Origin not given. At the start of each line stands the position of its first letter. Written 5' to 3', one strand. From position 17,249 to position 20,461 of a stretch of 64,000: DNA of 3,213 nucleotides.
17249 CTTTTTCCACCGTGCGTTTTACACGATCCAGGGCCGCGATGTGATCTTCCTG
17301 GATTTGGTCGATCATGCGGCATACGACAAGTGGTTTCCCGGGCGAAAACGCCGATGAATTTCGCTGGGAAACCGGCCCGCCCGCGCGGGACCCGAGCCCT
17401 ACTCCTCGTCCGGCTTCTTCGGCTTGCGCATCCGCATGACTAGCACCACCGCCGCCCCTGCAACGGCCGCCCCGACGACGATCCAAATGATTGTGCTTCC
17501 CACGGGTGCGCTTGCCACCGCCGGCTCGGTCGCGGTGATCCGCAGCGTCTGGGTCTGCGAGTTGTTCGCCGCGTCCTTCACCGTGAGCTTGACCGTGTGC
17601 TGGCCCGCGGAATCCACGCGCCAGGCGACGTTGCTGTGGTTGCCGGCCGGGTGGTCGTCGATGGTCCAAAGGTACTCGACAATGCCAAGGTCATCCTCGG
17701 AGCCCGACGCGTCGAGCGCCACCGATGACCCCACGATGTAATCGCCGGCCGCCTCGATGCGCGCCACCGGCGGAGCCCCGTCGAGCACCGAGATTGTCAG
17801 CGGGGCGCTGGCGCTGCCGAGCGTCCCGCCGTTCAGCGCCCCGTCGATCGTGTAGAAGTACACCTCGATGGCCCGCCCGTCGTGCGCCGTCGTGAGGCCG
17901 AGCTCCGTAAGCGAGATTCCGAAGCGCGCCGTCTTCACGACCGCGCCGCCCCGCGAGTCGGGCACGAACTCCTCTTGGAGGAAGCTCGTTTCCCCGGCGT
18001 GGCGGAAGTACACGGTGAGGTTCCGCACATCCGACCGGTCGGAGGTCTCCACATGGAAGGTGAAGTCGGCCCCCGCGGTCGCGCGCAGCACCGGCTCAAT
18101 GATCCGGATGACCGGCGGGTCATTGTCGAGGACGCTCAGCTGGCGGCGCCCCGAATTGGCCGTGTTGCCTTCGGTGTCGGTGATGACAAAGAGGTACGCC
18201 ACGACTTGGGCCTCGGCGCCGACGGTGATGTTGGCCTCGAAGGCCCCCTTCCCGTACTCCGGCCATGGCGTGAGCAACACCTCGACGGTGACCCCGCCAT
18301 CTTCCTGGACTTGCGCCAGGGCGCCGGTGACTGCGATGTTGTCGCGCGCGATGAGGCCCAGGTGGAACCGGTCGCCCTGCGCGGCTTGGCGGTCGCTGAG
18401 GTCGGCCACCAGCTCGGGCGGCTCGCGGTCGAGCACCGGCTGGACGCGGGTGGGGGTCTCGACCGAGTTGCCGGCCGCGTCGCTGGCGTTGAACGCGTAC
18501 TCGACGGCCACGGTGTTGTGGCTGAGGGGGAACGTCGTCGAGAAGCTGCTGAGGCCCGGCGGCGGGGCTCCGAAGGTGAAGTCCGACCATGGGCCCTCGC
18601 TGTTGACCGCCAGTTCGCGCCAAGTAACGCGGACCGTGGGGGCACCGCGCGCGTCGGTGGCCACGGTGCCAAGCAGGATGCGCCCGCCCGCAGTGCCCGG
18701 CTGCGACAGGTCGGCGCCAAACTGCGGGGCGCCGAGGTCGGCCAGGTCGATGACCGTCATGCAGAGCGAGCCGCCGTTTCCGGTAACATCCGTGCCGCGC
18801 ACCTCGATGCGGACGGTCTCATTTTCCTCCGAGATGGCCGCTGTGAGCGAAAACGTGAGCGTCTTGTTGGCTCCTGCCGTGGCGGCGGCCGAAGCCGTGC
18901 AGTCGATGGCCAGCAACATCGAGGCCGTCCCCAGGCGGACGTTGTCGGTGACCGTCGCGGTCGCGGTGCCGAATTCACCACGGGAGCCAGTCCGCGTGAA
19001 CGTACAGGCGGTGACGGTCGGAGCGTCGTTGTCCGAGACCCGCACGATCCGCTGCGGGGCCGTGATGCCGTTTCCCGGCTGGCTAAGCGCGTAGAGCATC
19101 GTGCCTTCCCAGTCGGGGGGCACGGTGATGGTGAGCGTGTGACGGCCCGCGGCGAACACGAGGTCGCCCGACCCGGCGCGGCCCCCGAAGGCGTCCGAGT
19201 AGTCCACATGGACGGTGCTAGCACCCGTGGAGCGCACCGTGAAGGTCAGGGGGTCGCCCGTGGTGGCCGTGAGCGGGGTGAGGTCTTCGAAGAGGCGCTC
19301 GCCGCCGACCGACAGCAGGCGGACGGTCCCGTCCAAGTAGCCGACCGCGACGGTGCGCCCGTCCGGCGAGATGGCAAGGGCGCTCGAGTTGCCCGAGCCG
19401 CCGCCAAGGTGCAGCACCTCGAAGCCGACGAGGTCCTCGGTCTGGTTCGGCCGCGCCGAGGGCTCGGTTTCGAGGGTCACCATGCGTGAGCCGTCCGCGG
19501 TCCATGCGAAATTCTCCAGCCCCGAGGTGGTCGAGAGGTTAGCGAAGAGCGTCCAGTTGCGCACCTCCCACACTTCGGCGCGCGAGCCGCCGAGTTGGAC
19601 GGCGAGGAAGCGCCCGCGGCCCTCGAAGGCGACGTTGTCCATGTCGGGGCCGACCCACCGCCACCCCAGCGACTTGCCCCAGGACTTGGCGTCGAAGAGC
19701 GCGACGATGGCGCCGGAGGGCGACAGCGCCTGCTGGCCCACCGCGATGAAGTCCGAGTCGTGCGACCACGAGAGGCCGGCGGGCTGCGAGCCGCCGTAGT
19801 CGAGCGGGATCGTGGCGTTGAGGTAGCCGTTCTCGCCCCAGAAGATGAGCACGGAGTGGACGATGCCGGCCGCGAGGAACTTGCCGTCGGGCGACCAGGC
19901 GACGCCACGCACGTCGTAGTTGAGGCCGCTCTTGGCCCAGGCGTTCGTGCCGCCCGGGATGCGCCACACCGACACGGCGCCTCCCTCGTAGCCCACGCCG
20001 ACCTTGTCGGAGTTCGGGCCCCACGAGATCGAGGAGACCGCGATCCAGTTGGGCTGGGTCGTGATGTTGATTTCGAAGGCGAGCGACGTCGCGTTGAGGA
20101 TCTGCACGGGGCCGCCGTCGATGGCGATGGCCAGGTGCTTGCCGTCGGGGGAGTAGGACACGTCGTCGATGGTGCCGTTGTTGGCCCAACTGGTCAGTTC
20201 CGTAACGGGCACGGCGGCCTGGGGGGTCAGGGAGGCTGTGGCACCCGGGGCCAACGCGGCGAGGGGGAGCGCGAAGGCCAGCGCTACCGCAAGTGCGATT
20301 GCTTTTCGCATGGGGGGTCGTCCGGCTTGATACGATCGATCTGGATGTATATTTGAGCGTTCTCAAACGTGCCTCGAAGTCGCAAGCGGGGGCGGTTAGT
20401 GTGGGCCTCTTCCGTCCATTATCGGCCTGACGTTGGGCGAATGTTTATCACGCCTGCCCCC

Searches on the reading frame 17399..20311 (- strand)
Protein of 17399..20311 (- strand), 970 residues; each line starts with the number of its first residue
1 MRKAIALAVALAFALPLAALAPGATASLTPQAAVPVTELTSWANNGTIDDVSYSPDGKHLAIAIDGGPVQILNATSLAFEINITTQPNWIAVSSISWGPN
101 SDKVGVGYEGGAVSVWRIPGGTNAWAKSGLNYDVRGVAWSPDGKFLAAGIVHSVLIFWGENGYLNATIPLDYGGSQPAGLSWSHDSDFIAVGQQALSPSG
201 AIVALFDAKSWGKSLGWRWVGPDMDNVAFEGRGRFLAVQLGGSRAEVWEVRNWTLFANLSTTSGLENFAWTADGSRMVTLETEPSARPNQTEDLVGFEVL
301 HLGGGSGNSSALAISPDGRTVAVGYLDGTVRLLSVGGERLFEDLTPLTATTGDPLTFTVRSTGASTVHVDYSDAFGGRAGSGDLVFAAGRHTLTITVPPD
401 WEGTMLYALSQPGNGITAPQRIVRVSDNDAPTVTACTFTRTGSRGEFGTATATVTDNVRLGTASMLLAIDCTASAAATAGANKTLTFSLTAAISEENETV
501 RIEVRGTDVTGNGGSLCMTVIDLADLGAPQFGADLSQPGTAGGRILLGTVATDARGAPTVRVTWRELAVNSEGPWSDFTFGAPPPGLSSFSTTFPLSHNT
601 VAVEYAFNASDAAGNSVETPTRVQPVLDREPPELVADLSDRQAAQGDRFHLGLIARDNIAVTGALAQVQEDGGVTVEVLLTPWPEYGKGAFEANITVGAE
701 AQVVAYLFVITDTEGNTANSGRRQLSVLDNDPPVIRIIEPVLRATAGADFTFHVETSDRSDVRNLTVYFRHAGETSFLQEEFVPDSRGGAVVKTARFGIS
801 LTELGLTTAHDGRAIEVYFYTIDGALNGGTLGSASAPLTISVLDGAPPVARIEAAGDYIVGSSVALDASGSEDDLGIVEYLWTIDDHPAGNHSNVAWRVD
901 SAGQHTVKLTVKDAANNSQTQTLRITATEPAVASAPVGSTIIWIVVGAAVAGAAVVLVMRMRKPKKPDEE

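Call 3: search_protein_families(library=pfam, proteins=[window:17399-20311:-], max_evalue=1)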
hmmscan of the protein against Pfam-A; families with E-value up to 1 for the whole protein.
window:17399-20311:- (970 aa): 30 families (the best 25 are shown)
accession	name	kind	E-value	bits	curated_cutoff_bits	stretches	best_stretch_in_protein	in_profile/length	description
PF25174.1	Beta-prop_THOC3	-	1e-19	71.1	305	2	47-194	90-233/272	THOC3 beta-propeller domain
PF12894.13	ANAPC4_WD40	-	6.2e-16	58.9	22.9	3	96-152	2-59/91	Anaphase-promoting complex subunit 4 WD40 domain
PF23414.1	Beta-prop_EML_2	-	2.5e-13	50.5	90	3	47-158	41-151/266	Echinoderm microtubule-associated protein second beta-propeller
PF18911.6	PKD_4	-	1e-12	48.3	27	1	846-926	2-84/85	PKD domain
PF24807.1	WD40_CDC20-Fz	-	2e-12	47.5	200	1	35-161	40-165/292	CDC20/Fizzy WD40 domain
PF24814.1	WD40_Prp19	-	3.7e-10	39.7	320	2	137-279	141-277/281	Prp19 WD40 domain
PF25173.1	Beta-prop_WDR3_1st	-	8.9e-10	39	154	2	90-158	30-98/184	WDR3 first beta-propeller domain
PF00400.38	WD40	-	1.1e-09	38.8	27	2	310-332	15-37/39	WD domain, G-beta repeat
PF24817.1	WD40_WDHD1_1st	-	1.5e-09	37.9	109.9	2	42-118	175-251/291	WDHD1 first WD40 domain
PF24797.1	Beta-prop_WDR35_TULP_N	-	1.9e-09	37.5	80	1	88-170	114-195/332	WDR35/TULP4 N-terminal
PF00801.26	PKD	-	6.6e-07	29.7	23.5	1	861-922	14-76/80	PKD domain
PF07676.18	PD40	-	9.4e-07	29.1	20.9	0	45-63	8-26/38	WD40-like Beta Propeller Repeat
PF23383.1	Beta-prop_IFT140_1st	-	4e-06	26.3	27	1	57-158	26-129/406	IFT140 first beta-propeller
PF25460.1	Beta-prop_Aladin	-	2.2e-05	24.2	171.1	1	37-191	10-170/340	Aladin seven-bladed propeller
PF23342.1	WDR90_beta-prop_4th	-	3.6e-05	23.5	50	1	48-147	2-105/312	WDR90, 4th beta-propeller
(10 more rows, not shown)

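Call 4: search_protein_families(library=ncbifam, proteins=[window:17399-20311:-], max_evalue=1)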
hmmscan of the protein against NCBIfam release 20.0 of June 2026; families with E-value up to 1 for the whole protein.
window:17399-20311:- (970 aa): 5 families
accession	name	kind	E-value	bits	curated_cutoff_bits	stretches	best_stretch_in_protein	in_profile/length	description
NF033523.0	lasso_peptidase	equivalog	0.0039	16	400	0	91-147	89-147/638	Atxe2 family lasso peptide isopeptidase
TIGR02608.1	delta_60_rpt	domain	0.019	14.8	76.5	0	134-153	3-22/55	delta-60 repeat domain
NF047446.1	barrel_OmpL47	domain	0.067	13.7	40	1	876-926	17-67/68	OmpL47-type beta-barrel domain-containing protein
TIGR04032.1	toxin_SdpC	subfamily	0.099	12.5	99.2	1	890-959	74-140/172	sporulation delaying protein family toxin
NF033707.1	T9SS_sortase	equivalog_domain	0.21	9.1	420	1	901-928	962-989/1095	type IX secretion system sortase PorU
